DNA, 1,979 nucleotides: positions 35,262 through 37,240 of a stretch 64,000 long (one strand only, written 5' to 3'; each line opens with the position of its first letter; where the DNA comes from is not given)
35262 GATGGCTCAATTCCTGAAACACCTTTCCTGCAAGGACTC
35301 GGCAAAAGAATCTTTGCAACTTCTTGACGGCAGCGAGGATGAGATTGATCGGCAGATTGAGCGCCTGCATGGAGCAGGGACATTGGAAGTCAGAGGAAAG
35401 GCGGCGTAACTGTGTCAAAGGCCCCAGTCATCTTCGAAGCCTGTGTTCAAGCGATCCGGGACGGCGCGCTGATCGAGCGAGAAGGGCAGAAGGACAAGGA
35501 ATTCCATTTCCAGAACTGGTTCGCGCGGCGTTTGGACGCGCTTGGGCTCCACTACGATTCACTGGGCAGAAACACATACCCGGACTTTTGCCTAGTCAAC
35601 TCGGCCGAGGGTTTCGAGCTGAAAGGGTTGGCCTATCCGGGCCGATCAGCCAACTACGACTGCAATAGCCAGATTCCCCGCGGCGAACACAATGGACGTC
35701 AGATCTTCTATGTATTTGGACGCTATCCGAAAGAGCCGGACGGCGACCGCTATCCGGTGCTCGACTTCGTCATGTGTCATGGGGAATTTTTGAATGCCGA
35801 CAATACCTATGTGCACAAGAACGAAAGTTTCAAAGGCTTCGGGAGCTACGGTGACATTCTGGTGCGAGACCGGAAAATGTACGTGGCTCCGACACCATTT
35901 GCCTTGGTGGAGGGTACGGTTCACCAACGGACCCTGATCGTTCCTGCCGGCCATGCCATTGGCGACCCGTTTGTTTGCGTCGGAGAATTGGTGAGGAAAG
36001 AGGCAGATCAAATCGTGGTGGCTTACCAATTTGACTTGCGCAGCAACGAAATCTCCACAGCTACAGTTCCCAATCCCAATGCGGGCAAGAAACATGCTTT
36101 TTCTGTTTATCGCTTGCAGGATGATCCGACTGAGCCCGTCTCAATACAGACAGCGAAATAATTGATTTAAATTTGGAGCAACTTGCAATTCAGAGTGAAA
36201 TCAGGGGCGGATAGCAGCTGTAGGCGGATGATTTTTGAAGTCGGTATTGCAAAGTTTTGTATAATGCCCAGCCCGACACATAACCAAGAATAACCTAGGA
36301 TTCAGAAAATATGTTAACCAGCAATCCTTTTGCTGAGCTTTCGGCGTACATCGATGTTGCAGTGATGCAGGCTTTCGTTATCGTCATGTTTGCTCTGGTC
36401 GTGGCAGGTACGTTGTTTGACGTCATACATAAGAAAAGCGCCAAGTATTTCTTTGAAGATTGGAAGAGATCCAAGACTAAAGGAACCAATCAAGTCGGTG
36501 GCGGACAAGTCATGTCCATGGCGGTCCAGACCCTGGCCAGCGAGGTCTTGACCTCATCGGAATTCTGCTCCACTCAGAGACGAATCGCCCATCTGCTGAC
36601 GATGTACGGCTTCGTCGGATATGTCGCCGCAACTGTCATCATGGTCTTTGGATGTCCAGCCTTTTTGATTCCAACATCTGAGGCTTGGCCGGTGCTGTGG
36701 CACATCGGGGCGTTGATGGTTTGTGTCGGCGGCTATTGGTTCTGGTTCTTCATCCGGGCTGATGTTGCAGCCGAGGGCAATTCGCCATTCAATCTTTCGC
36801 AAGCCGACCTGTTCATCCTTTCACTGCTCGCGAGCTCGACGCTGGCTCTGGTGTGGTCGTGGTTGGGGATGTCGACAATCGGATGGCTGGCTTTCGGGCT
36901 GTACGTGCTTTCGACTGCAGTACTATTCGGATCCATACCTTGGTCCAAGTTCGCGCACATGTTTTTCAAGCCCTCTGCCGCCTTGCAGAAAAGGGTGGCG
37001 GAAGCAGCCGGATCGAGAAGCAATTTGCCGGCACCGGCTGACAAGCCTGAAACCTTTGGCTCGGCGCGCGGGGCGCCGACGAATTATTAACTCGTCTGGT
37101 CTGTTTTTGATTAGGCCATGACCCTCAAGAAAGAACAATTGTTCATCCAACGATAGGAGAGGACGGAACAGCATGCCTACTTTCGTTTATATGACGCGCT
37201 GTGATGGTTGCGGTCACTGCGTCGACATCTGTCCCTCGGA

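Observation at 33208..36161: Compact two-gene module: DUF1156 Zn-ribbon adenine methyltransferase + small PD-(D/E)xK nuclease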

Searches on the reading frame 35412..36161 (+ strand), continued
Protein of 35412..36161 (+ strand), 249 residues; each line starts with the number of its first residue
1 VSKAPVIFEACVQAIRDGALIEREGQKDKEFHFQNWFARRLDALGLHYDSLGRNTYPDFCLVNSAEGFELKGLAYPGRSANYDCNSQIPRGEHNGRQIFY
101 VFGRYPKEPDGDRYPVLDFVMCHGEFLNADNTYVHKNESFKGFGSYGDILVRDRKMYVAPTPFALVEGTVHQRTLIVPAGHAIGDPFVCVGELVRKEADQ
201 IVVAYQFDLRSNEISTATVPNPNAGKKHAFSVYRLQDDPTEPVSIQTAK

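Call 48: get_annotated_region(hit=H3, flank=5000)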
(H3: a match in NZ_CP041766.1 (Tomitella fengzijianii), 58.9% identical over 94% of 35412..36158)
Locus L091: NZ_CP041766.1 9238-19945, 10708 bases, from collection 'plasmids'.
description: Tomitella fengzijianii strain HY188 plasmid unnamed, complete sequence
organism: Tomitella fengzijianii (NCBI taxid 2597660)
taxonomy: Bacteria; Actinomycetota; Actinomycetes; Mycobacteriales; ; Tomitella; Tomitella fengzijianii
host: -; source: bat,pure culture,feces; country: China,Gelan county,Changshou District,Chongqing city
typing (MOB-suite, as given by PLSDB): mobilizable; relaxase MOBF
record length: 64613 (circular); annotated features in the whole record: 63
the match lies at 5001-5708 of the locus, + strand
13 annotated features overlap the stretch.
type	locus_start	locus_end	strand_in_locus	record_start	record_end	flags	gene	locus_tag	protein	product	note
CDS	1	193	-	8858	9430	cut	-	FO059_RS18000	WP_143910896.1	hypothetical protein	-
CDS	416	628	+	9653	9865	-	-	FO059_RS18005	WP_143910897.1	hypothetical protein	-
CDS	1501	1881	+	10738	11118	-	-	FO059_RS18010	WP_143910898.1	hypothetical protein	-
CDS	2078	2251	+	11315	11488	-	-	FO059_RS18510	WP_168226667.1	hypothetical protein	-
CDS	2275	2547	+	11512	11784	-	-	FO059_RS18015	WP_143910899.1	hypothetical protein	-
CDS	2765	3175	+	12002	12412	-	-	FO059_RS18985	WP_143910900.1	glutaredoxin family protein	-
CDS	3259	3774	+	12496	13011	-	-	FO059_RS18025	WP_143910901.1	DnaB-like helicase N-terminal domain-containing protein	GO:0006260 - DNA replication [Evidence IEA]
CDS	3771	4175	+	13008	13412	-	-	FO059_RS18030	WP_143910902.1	helix-turn-helix transcriptional regulator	-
CDS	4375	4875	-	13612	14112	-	-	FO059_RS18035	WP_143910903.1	hypothetical protein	-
CDS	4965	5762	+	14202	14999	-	-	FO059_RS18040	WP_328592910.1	hypothetical protein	-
CDS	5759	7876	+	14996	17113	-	-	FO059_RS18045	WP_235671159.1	hypothetical protein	-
CDS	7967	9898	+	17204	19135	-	-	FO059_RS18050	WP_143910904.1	AAA family ATPase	-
CDS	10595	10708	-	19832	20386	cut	-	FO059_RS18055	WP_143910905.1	DUF3800 domain-containing protein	-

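Call 68: fold_search(model_id=the predicted structure, library=pdb)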
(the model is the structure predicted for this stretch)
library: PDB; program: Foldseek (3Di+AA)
matches with E <= 10: 420; with E <= 0.001: 0
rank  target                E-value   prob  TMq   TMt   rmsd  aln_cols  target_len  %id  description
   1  1tx3_B                1.4e-01  0.23  0.18  0.18   6.3        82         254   16  HINCII BOUND TO COGNATE DNA (released 2005-02-15)
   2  2aud                  1.5e-01  0.18  0.19  0.20  14.7       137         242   16  Unliganded HincII (released 2005-10-04)
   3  1tw8_D                1.5e-01  0.15  0.16  0.16   6.8        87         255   15  HincII bound to Ca2+ and cognate DNA GTCGAC (released 2004-08-10)
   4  3e44_A                1.6e-01  0.33  0.21  0.21   6.2        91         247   16  Q138F HincII bound to cleaved DNA (GTT | AAC) and Mn2+ (released 2008-08-26)
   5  1xhv_A                1.7e-01  0.18  0.21  0.20  14.7       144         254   15  HincII bound to cleaved cognate DNA GTCGAC and Mn2+ (released 2004-09-28)
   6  1kc6_B                1.9e-01  0.33  0.19  0.19   6.1        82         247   17  HincII Bound to Cognate DNA (released 2001-12-07)
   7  1kc6_A                2.0e-01  0.35  0.20  0.20   6.3        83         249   18  HincII Bound to Cognate DNA (released 2001-12-07)
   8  3e42_A                2.4e-01  0.15  0.20  0.20  14.7       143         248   15  Q138F HincII bound to GTCGAC and Ca2+ (cocrystallized) (released 2008-08-26)
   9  2gih_B                2.4e-01  0.11  0.19  0.19  14.4       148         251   14  Q138F HincII bound to cognate DNA GTCGAC and Ca2+ (released 2006-07-18)
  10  2gig_A                2.9e-01  0.13  0.21  0.21  14.3       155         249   14  Alteration of sequence specificity of the type II restriction endonuclease HINCII through an indirect readout mechanis (released 2006-07-18)
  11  2gih_A                2.9e-01  0.08  0.17  0.17  14.9       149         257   13  Q138F HincII bound to cognate DNA GTCGAC and Ca2+ (released 2006-07-18)
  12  1xhu_C                3.1e-01  0.41  0.30  0.30   6.5       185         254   11  HincII bound to cleaved, cognate DNA containing GTCGAC (released 2004-09-28)
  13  1tx3_D                3.3e-01  0.12  0.16  0.16   6.9        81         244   16  HINCII BOUND TO COGNATE DNA (released 2005-02-15)
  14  6bnt_A                3.3e-01  0.10  0.09  0.09  14.4        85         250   12  Crystal structure of AP2 mu1 adaptin C-terminal domain with IRS-1 peptide (released 2018-11-21)
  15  2ezv_A                3.5e-01  0.47  0.30  0.29   7.8       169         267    9  Crystal structure of tetrameric restriction endonuclease SfiI bound to cognate DNA. (released 2006-01-24)
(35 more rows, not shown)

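Call 69: search_solved_structures(query=A2, max_evalue=10, show_alignments=3)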
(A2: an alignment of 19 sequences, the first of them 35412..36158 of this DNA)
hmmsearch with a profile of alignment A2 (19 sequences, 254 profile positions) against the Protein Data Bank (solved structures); distinct sequences matched with E-value up to 10: 1.
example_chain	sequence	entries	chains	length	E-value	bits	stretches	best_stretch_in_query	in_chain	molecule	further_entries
6jsh_C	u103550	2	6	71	0.52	12.8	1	26-71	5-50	Fatty acid synthase subunit alpha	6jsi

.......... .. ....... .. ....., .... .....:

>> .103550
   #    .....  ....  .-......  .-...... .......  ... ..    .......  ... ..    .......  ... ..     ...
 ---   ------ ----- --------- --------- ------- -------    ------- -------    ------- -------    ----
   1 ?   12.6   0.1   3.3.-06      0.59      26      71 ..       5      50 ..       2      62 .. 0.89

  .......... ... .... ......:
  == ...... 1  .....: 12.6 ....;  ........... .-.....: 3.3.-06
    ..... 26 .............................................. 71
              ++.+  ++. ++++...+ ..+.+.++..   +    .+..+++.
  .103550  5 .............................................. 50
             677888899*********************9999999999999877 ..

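Call 71: find_related_loci(query=A1, collection=viral_contigs, flank=5000)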
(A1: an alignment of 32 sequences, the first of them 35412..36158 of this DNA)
Query A1 (249 aa) in viral_contigs; peptide patterns used: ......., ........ (x = any residue, [..] = any of these).
12 stretches matched a pattern, but none encodes a relative of the query by tblastn (E <= 1e-3).

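Call 83: search_protein_families(library=phrogs, proteins=[window:35412-36158:+], max_evalue=0.01)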
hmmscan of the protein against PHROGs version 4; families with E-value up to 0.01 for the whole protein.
window:35412-36158:+ (249 aa): 0 families

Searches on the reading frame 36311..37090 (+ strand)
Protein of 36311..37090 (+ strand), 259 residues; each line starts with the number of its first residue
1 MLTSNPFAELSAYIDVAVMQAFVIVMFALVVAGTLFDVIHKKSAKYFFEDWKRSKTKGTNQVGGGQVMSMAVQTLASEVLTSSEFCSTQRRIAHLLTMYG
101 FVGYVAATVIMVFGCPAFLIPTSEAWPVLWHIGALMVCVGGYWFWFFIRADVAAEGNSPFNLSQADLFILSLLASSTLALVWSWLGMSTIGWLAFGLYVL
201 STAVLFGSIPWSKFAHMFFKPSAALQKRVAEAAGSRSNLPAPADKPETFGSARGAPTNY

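Call 3: search_protein_families(library=pfam, proteins=[window:36311-37090:+], max_evalue=0.1)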
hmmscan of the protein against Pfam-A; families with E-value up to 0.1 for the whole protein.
window:36311-37090:+ (259 aa): 1 family
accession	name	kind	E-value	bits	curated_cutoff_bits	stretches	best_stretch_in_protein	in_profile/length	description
PF09773.14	Meckelin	-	0.0014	17.3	25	1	18-67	438-486/825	Meckelin (Transmembrane protein 67)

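Call 75: find_homologous_proteins(query=window:36311-37087:+)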
Query window:36311-37087:+ (259 aa): 8000 proteins with E <= 0.001 among 8000 candidates; the best 120 are listed.
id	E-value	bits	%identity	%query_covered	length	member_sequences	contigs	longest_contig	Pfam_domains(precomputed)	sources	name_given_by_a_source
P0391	4.8e-163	559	97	100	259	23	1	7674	-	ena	-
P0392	1.4e-161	554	95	100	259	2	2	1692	-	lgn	-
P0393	3.7e-148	510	86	100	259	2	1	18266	-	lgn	-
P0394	5.1e-147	506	89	100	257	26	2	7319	-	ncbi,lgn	-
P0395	4.6e-146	503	-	-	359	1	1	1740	-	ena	-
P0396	5.9e-145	499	86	100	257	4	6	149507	-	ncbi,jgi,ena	-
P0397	1.8e-141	488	85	100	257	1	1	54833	-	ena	-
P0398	1.4e-140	485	83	100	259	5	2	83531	-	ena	-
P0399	1.4e-140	485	85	100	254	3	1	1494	-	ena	-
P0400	2.9e-139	481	83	100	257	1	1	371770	-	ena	-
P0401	4.4e-138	477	83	100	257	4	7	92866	-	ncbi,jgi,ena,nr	ncbi:MAG: adenylyl-sulfate reductase [Gammaproteobacteria bacterium]|nr:adenylyl-sulfate reductase [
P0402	7.2e-137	473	82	100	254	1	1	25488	-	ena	-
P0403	8.1e-137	473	82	100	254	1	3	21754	-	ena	-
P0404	1.1e-136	472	83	100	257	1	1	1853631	-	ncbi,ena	-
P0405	5.5e-136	470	80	100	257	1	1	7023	-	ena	-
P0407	4.0e-135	467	82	100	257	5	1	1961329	-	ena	-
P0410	2.1e-132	458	78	100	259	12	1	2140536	-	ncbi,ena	-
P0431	1.1e-123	430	75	100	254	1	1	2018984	-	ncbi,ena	-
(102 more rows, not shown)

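Call 76: find_encoding_contigs(protein=P0410, flank=7000, max_places=1)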
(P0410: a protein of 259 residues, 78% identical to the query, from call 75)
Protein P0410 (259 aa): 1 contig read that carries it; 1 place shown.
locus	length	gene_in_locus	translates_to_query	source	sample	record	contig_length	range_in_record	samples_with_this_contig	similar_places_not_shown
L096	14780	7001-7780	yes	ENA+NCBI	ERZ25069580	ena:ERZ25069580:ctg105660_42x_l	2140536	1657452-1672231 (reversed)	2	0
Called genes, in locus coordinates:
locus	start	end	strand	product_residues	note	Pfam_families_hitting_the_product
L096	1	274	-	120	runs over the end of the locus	-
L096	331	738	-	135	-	PF00293:NUDIX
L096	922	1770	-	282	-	PF00581:Rhodanese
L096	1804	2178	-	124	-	-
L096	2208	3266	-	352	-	PF00111:Fer2, PF00970:FAD_binding_6 (weak)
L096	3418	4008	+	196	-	PF00149:Metallophos (faint), PF12850:Metallophos_2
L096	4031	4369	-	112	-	PF11743:DUF3301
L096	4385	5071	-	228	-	PF00406:ADK, PF13207:AAA_17, PF05191:ADK_lid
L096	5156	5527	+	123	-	-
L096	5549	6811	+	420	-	PF00365:PFK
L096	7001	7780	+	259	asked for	-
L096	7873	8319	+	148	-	PF00037:Fer4 (weak), PF12797:Fer4_2 (faint), PF12837:Fer4_6 (faint), PF13237:Fer4_10 (weak), PF12838:Fer4_7, PF13187:Fer4_9, PF00037:Fer4 (weak), PF12139:APS-reductase_C, +6 more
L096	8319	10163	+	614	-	PF00890:FAD_binding_2, PF02910:Succ_DH_flav_C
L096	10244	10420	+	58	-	-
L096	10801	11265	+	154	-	PF12837:Fer4_6 (faint), PF13237:Fer4_10 (weak), PF12838:Fer4_7, PF13187:Fer4_9, PF00037:Fer4 (weak), PF12139:APS-reductase_C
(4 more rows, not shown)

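Call 77: find_encoding_contigs(protein=P0431, flank=7000, max_places=1)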
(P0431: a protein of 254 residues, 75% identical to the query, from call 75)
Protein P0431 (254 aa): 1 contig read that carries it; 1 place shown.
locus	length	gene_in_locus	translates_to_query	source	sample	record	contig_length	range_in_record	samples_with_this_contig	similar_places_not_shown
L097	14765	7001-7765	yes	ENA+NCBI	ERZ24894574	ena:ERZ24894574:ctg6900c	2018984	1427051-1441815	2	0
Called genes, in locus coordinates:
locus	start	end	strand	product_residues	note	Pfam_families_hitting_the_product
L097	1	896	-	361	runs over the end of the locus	PF03462:PCRF, PF00472:RF-1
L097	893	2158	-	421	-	PF05201:GlutR_N, PF01488:Shikimate_DH, PF00745:GlutR_dimer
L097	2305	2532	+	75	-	-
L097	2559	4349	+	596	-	PF13424:TPR_12 (faint), PF14559:TPR_19 (faint), PF20308:TPR-S (faint), PF13428:TPR_14 (faint), PF12895:ANAPC3 (faint), PF13371:TPR_9 (faint), PF00515:TPR_1 (faint), PF13432:TPR_16 (weak), +10 more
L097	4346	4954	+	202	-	PF03550:LolB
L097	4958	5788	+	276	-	PF00288:GHMP_kinases_N, PF08544:GHMP_kinases_C (weak)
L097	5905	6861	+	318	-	PF13793:Pribosyltran_N, PF00156:Pribosyltran, PF14572:Pribosyl_synth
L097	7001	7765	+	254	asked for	-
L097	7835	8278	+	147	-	PF12797:Fer4_2 (faint), PF12837:Fer4_6 (faint), PF13183:Fer4_8 (faint), PF13237:Fer4_10 (weak), PF12838:Fer4_7, PF13187:Fer4_9, PF00037:Fer4 (weak), PF12139:APS-reductase_C, +5 more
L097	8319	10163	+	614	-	PF00890:FAD_binding_2, PF02910:Succ_DH_flav_C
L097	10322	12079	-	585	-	PF01420:Methylase_S (faint)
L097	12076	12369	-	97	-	PF01934:HepT-like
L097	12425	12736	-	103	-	PF01909:NTP_transf_2, PF18765:Polbeta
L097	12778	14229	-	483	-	PF12161:HsdM_N, PF02384:N6_Mtase, PF01170:UPF0020 (weak), PF07669:Eco57I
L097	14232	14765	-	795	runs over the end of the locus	PF13588:HSDR_N_2, PF04313:HSDR_N (weak), PF00270:DEAD, PF04851:ResIII, PF18766:SWI2_SNF2, PF00271:Helicase_C (faint), PF08463:EcoEI_R_C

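Call 78: find_encoding_contigs(protein=P0407, flank=7000, max_places=1)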
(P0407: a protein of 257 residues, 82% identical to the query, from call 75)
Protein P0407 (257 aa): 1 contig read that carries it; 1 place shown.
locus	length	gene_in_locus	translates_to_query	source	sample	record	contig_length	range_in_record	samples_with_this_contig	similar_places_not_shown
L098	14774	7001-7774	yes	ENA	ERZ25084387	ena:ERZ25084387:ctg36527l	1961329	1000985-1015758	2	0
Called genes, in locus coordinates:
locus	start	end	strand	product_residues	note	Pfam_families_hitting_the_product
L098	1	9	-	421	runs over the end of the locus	PF05201:GlutR_N, PF01488:Shikimate_DH, PF00745:GlutR_dimer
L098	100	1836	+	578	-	PF20308:TPR-S (faint), PF07721:TPR_4 (faint), PF13428:TPR_14 (faint), PF13371:TPR_9 (faint), PF14559:TPR_19 (weak), PF13432:TPR_16 (weak), PF14559:TPR_19 (weak), PF13432:TPR_16, +13 more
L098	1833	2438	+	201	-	PF03550:LolB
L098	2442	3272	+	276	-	PF00288:GHMP_kinases_N, PF08544:GHMP_kinases_C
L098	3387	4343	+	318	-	PF13793:Pribosyltran_N, PF00156:Pribosyltran, PF14572:Pribosyl_synth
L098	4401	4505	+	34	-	-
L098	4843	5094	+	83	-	PF19891:DUF6364 (weak)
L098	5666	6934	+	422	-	PF12323:HTH_OrfB_IS605 (weak), PF01385:OrfB_IS605, PF07282:Cas12f1-like_TNB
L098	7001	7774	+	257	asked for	-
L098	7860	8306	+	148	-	PF12797:Fer4_2 (faint), PF12837:Fer4_6 (faint), PF13237:Fer4_10 (weak), PF14697:Fer4_21 (faint), PF12838:Fer4_7, PF13187:Fer4_9, PF00037:Fer4 (weak), PF12139:APS-reductase_C, +4 more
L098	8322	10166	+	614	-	PF00890:FAD_binding_2, PF01266:DAO (faint), PF02910:Succ_DH_flav_C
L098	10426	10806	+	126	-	PF00164:Ribosom_S12_S23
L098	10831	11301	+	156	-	PF00177:Ribosomal_S7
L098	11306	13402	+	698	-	PF00009:GTP_EFTU, PF22042:EF-G_D2, PF03144:GTP_EFTU_D2, PF14492:EFG_III, PF16658:RF3_C (weak), PF03764:EFG_IV, PF00679:EFG_C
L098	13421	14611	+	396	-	PF00009:GTP_EFTU, PF03144:GTP_EFTU_D2, PF03143:GTP_EFTU_D3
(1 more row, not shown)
